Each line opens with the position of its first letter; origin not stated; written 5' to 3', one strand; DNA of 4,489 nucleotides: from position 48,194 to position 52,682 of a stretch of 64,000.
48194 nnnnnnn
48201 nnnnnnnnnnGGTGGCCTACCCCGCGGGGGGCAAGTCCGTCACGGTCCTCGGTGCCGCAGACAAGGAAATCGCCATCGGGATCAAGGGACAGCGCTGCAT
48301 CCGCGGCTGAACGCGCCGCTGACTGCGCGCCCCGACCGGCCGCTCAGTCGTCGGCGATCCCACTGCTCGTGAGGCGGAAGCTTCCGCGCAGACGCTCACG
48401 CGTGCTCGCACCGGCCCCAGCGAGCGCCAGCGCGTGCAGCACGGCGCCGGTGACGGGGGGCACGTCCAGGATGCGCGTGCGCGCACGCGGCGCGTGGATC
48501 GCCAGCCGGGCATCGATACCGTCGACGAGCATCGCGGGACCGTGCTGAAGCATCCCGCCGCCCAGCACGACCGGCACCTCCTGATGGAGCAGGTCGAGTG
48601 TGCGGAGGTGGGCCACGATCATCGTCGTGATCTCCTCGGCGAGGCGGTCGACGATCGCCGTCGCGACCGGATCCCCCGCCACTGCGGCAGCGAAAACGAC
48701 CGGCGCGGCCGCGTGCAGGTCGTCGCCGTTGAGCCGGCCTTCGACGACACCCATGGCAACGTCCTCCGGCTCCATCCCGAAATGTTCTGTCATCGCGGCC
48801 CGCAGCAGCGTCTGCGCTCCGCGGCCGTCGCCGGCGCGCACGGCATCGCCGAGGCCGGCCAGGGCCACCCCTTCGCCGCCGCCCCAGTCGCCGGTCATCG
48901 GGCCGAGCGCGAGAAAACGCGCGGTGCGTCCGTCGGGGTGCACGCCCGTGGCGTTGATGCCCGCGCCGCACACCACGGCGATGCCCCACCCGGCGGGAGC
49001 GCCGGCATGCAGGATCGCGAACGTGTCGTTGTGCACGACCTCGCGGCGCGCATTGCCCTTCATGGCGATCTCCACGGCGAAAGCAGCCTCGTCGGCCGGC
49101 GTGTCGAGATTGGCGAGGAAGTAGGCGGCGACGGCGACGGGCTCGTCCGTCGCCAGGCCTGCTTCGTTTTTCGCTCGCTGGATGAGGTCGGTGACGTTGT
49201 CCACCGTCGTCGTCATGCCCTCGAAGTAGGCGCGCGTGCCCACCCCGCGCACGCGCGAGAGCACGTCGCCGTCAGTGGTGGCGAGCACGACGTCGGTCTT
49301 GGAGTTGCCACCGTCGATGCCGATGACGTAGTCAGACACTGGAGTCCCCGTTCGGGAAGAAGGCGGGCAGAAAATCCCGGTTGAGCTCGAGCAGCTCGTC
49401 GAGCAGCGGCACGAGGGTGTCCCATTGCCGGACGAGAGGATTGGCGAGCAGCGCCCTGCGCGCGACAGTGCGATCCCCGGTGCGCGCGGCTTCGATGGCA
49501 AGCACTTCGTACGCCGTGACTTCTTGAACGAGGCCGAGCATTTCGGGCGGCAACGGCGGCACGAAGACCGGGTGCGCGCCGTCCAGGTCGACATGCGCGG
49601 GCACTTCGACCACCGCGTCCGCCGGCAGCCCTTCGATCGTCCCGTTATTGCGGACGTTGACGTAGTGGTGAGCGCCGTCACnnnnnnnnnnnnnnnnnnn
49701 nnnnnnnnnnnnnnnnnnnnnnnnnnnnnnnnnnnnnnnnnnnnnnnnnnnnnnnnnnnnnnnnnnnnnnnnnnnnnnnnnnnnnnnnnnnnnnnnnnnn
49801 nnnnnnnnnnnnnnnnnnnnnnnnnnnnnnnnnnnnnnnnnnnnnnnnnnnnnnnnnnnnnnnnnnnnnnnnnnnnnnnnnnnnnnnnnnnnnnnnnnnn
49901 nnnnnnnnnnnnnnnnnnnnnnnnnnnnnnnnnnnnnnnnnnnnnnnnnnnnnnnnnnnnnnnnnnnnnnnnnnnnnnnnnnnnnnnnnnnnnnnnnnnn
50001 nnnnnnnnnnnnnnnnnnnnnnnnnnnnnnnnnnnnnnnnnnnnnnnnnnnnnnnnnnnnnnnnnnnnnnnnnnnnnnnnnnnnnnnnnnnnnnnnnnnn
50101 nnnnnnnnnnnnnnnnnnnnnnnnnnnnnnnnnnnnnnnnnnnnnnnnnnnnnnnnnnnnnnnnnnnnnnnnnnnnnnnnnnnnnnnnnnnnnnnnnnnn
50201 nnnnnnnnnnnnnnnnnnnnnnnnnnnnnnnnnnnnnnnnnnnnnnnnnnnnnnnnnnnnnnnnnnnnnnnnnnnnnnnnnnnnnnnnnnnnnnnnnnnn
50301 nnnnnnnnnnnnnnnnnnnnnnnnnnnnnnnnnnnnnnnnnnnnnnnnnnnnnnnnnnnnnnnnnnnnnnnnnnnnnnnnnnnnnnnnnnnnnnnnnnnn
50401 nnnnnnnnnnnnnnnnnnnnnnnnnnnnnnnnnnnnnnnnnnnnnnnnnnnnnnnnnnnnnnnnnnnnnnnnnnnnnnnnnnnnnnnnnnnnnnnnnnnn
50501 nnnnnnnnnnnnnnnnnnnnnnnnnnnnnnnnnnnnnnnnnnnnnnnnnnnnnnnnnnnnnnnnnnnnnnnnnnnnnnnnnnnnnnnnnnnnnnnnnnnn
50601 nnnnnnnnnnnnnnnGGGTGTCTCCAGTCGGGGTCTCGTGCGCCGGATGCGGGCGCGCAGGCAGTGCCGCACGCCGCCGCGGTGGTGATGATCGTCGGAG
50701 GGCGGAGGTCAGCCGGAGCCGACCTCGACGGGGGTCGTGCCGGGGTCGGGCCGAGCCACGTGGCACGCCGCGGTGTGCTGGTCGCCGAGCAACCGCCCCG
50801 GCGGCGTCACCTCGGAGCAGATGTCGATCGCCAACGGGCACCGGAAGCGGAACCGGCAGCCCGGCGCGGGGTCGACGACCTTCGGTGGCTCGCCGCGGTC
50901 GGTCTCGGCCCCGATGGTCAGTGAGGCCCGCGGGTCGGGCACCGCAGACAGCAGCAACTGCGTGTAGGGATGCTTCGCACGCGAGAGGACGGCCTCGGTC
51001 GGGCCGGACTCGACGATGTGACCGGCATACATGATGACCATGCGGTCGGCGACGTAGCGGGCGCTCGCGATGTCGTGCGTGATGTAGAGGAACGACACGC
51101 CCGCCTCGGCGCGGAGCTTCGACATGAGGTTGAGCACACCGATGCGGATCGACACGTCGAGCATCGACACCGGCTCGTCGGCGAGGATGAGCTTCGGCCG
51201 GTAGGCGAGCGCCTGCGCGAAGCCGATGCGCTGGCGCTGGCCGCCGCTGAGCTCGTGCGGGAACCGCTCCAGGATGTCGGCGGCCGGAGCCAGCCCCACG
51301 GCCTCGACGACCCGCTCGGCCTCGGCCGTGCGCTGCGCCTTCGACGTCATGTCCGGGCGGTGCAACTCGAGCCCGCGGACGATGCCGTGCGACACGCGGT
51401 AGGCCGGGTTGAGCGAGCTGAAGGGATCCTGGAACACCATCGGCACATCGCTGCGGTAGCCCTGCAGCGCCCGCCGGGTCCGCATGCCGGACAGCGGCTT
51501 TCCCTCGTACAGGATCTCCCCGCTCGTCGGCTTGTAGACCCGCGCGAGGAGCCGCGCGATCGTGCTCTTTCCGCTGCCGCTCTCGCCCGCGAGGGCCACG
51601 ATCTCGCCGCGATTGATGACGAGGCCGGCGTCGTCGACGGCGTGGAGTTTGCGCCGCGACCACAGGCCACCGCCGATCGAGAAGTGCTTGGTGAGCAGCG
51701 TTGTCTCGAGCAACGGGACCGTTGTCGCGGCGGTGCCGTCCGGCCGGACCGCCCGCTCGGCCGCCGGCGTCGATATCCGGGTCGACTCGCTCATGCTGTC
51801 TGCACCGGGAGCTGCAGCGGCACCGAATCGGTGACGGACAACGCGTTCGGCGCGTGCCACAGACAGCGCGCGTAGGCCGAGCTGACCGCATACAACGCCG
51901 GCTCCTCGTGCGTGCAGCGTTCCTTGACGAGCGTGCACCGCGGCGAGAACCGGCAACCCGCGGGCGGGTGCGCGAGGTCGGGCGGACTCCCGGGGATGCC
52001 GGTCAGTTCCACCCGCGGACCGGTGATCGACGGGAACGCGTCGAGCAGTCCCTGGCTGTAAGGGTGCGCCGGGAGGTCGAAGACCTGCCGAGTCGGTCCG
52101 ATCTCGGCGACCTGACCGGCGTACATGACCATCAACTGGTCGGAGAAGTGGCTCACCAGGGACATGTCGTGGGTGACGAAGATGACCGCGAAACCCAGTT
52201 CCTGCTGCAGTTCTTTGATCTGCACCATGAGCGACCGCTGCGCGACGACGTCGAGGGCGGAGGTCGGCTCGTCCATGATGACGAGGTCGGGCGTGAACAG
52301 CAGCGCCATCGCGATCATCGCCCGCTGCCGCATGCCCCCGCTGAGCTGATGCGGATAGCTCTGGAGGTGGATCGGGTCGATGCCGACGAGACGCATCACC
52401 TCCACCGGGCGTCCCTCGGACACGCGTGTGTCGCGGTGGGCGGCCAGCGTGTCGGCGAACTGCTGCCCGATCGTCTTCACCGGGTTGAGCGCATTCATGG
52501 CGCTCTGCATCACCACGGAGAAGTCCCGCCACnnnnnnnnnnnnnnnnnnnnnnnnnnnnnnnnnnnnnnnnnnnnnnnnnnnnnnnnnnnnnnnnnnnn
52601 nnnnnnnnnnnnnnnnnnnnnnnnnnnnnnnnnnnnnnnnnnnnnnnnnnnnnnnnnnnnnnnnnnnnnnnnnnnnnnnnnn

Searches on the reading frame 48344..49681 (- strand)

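Call 39: search_protein_families(library=pfam, proteins=[window:48344-49681:-])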
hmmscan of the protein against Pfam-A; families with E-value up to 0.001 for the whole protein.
window:48344-49681:- (445 aa): 2 families
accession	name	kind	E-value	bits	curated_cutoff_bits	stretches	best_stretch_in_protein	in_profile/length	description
PF01869.26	BcrAD_BadFG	-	8.3e-25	88.3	31.5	1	120-417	1-271/271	BadF/BadG/BcrA/BcrD ATPase family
PF00480.26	ROK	-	0.00047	20.2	22.9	0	329-387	200-252/294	ROK family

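Call 69: search_protein_families(library=ncbifam, proteins=[window:48344-49681:-], max_evalue=0.00001)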
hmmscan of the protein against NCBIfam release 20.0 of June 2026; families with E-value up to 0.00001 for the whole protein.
window:48344-49681:- (445 aa): 1 family
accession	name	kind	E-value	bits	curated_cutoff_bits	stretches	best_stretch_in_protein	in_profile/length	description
NF046058.1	NagK_SO3507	equivalog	2.4e-12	47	370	1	118-355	10-242/295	N-acetylglucosamine kinase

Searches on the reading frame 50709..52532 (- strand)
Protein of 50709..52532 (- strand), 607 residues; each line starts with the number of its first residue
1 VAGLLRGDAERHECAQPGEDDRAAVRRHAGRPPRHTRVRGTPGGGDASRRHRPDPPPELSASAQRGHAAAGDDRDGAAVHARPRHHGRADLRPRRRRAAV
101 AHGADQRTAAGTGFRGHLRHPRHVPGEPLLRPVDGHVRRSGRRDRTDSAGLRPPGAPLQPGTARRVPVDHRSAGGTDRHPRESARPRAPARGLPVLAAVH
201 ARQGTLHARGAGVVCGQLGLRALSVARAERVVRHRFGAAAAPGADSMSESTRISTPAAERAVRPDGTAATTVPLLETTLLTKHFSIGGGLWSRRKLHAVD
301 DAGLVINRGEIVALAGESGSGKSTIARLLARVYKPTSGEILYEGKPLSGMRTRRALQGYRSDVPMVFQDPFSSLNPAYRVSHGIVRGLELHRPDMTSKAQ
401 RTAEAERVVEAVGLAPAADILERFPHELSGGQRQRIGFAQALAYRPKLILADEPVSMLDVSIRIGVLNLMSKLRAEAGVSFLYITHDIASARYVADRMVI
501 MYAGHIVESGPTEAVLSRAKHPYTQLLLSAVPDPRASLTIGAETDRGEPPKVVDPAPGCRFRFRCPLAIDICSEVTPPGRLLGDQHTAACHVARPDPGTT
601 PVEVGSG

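Call 39: search_protein_families(library=pfam, proteins=[window:50709-52532:-])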
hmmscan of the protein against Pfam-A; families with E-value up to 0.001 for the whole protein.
window:50709-52532:- (607 aa): 2 families
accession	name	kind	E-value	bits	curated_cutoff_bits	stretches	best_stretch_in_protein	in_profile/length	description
PF00005.33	ABC_tran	-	1.6e-30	106.9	25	1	301-455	3-136/137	ABC transporter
PF08352.17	oligo_HPY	-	1.1e-18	67.9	27.1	1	507-572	1-65/65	Oligopeptide/dipeptide transporter, C-terminal region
